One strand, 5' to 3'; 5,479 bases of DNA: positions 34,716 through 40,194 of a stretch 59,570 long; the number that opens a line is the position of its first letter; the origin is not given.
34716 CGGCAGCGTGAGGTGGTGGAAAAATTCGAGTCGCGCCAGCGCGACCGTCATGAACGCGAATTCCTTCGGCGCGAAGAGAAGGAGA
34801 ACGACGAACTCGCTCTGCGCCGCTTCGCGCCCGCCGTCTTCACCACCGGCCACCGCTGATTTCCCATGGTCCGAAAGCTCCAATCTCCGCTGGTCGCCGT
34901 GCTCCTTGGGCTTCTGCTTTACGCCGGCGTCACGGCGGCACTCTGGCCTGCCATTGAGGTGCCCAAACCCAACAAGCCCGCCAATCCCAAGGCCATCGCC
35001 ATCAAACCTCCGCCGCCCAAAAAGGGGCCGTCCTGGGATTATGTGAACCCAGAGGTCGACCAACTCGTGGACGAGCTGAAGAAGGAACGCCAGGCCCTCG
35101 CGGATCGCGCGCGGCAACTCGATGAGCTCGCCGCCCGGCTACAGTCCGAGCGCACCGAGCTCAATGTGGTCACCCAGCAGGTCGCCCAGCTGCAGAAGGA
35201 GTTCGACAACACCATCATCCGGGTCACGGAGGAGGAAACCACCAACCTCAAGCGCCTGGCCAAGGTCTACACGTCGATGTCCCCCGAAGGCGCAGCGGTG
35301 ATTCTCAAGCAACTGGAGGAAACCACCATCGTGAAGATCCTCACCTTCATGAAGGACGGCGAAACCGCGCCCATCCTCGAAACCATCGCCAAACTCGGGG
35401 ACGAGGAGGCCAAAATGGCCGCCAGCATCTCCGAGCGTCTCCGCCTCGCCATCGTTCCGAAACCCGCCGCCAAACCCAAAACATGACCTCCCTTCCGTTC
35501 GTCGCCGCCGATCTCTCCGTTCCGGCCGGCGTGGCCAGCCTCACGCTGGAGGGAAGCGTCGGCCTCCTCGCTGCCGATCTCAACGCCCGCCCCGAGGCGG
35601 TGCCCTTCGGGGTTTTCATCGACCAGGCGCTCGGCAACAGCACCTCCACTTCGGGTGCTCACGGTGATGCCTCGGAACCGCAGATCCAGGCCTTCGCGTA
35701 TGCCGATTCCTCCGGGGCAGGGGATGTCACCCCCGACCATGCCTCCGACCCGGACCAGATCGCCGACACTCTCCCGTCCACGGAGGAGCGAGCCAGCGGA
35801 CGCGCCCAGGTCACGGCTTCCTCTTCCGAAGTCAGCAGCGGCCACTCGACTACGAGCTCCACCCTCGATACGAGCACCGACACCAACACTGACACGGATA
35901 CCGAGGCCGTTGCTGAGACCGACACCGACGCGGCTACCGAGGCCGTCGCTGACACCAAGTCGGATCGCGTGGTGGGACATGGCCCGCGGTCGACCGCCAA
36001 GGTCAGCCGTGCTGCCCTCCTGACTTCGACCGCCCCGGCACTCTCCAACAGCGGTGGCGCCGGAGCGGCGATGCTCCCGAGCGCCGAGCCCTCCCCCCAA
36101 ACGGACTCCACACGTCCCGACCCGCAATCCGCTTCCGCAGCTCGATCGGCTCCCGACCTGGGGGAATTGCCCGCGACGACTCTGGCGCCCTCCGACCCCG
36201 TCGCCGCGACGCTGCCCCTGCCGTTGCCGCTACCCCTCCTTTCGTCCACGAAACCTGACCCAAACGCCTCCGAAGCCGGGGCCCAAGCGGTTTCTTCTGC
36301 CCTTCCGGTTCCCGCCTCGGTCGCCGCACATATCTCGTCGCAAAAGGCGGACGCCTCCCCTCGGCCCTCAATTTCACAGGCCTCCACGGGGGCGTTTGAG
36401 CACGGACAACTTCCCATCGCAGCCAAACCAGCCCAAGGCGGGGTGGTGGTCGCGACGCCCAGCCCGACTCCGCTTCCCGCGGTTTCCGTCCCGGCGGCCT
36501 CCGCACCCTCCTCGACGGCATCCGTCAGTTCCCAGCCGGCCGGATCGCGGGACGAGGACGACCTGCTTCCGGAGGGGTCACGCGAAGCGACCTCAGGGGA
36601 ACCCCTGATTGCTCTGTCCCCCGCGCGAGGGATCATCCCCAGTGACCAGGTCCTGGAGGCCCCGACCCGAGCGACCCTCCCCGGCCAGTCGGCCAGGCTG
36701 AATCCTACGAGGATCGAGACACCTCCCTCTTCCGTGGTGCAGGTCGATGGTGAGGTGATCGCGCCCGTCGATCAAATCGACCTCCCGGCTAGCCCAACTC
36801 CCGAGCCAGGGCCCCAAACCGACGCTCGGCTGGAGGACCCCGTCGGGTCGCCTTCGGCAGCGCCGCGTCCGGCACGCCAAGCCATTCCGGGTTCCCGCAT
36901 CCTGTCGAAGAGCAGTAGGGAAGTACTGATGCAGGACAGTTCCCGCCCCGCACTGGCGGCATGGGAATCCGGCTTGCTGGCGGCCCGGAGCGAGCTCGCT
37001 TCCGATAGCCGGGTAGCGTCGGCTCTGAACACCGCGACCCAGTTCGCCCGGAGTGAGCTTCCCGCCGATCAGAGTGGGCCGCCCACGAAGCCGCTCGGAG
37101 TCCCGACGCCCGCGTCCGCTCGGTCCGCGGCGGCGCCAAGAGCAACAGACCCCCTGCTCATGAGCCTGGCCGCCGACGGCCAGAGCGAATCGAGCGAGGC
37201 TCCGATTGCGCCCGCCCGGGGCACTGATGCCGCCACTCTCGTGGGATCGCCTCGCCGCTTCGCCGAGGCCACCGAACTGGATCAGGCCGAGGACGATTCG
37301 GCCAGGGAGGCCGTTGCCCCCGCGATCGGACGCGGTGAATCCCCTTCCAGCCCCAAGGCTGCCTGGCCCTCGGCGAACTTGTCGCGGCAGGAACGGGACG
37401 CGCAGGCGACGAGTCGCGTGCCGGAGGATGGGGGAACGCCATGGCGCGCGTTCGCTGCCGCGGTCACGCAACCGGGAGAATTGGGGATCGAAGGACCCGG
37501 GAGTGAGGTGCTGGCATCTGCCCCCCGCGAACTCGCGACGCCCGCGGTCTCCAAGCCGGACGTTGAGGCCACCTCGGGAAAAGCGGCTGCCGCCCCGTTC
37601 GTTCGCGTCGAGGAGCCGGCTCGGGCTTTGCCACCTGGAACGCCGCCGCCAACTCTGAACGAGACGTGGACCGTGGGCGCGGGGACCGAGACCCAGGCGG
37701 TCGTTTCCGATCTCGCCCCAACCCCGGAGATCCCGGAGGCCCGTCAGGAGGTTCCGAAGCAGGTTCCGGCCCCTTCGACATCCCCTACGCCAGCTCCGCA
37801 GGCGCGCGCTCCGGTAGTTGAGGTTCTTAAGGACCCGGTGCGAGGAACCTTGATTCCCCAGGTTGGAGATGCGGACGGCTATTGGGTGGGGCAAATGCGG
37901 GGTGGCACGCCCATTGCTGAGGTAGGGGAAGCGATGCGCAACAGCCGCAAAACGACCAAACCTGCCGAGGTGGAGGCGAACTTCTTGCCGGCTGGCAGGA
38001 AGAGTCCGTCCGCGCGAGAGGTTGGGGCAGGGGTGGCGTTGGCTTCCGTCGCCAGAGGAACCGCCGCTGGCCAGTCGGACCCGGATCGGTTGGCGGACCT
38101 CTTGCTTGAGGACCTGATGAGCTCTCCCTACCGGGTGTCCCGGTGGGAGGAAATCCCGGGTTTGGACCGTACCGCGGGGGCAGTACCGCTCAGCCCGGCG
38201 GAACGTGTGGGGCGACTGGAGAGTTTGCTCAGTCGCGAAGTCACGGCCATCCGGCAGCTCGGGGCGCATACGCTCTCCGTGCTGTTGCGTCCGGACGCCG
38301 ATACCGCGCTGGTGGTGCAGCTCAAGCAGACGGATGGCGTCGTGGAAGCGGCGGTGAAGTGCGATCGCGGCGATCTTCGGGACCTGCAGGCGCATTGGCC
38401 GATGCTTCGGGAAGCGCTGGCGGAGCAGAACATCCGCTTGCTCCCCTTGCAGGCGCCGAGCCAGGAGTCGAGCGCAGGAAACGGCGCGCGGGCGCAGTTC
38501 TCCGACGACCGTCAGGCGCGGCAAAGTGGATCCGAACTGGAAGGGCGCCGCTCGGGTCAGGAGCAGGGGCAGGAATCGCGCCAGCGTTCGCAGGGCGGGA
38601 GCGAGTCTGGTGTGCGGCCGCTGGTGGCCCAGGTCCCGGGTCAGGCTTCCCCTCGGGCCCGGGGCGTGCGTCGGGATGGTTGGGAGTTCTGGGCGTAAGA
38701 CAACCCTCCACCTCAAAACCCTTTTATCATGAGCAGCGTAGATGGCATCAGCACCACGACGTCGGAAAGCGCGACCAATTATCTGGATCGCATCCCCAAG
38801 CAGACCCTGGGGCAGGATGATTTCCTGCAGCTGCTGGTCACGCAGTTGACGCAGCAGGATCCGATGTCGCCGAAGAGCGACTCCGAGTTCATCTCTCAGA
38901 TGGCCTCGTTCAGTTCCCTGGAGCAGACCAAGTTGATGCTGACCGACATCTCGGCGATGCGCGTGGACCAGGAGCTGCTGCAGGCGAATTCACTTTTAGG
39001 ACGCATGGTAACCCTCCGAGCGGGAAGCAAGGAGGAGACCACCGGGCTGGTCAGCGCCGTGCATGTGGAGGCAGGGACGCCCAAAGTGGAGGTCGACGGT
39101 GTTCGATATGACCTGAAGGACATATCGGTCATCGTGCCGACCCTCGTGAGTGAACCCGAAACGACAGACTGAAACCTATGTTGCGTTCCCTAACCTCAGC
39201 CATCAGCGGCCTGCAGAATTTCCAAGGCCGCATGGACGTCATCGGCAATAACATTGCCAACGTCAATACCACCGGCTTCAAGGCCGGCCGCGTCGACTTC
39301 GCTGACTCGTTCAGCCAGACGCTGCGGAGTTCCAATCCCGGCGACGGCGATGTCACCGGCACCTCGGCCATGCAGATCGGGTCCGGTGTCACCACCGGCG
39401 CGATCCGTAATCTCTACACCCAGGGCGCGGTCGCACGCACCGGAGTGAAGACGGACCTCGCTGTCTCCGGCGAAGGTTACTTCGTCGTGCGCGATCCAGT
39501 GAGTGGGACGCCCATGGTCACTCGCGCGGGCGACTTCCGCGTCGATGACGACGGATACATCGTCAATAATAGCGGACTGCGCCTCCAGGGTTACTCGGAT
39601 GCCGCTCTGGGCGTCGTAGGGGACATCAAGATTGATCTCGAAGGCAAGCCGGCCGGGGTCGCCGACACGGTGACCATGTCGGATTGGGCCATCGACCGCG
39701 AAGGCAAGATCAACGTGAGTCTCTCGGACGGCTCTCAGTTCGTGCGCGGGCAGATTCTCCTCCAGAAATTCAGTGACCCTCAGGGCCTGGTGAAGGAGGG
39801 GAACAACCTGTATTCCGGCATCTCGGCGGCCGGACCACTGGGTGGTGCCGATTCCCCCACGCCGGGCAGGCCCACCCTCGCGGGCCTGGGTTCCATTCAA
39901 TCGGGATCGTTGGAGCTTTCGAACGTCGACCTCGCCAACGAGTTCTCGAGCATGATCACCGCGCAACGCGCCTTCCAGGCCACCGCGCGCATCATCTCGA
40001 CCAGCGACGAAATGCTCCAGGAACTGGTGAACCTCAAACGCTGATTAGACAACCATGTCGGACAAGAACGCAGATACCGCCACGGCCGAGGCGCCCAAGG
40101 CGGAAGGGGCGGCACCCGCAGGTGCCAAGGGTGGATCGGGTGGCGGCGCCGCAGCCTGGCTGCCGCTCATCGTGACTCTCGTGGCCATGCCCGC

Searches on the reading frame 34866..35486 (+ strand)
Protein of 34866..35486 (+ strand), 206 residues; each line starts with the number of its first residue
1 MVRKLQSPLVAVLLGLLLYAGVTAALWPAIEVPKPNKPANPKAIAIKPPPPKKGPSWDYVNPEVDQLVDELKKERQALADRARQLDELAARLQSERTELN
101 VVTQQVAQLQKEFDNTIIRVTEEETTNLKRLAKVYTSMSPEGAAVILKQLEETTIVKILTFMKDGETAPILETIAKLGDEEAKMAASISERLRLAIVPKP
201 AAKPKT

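Call 84: search_protein_families(library=pfam, proteins=[window:34866-35486:+], max_evalue=0.001)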
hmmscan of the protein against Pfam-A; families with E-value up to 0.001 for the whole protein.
window:34866-35486:+ (206 aa): 4 families
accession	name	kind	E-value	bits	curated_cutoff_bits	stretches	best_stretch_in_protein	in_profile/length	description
PF02601.20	Exonuc_VII_L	-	0.00019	21.5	35.9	1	63-141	191-272/315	Exonuclease VII, large subunit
PF13094.11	CENP-Q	-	0.00063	20.4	28.5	1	63-175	23-134/162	CENP-Q, a CENPA-CAD centromere complex subunit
PF14842.11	FliG_N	-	0.00089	20.3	25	0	140-190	5-55/104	FliG N-terminal domain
PF10498.14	IFT57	-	0.00098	18.6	40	0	59-124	265-330/360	Intra-flagellar transport protein 57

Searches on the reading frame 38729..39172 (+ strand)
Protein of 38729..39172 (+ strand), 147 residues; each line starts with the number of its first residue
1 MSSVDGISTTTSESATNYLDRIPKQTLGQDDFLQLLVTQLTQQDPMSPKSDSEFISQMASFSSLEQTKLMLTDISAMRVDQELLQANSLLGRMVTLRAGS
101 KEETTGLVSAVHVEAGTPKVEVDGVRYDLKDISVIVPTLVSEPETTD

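Call 8: search_protein_families(library=pfam, proteins=[window:38729-39172:+], max_evalue=0.00001)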
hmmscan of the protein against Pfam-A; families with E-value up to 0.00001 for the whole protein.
window:38729-39172:+ (147 aa): 1 family
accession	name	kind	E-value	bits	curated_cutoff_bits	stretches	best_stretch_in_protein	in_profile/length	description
PF03963.19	FlgD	-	2.4e-20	72.9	27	1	8-74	7-73/75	Flagellar hook capping protein - N-terminal region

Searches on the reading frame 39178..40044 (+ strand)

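Call 8: search_protein_families(library=pfam, proteins=[window:39178-40044:+], max_evalue=0.00001)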
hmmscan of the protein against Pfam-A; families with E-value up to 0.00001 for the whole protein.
window:39178-40044:+ (288 aa): 3 families
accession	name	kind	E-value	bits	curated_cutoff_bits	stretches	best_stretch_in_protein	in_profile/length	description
PF06429.18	Flg_bbr_C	-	9.1e-18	64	23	1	241-286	1-46/46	Flagellar basal body rod FlgEFG protein C-terminal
PF22692.1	LlgE_F_G_D1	-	1.2e-12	48.2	27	1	95-180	1-64/64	Flagellar hook protein FlgE/F/G D1 domain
PF00460.25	Flg_bb_rod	-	1.8e-11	44.2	20.7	1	7-35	3-31/31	Flagella basal body rod protein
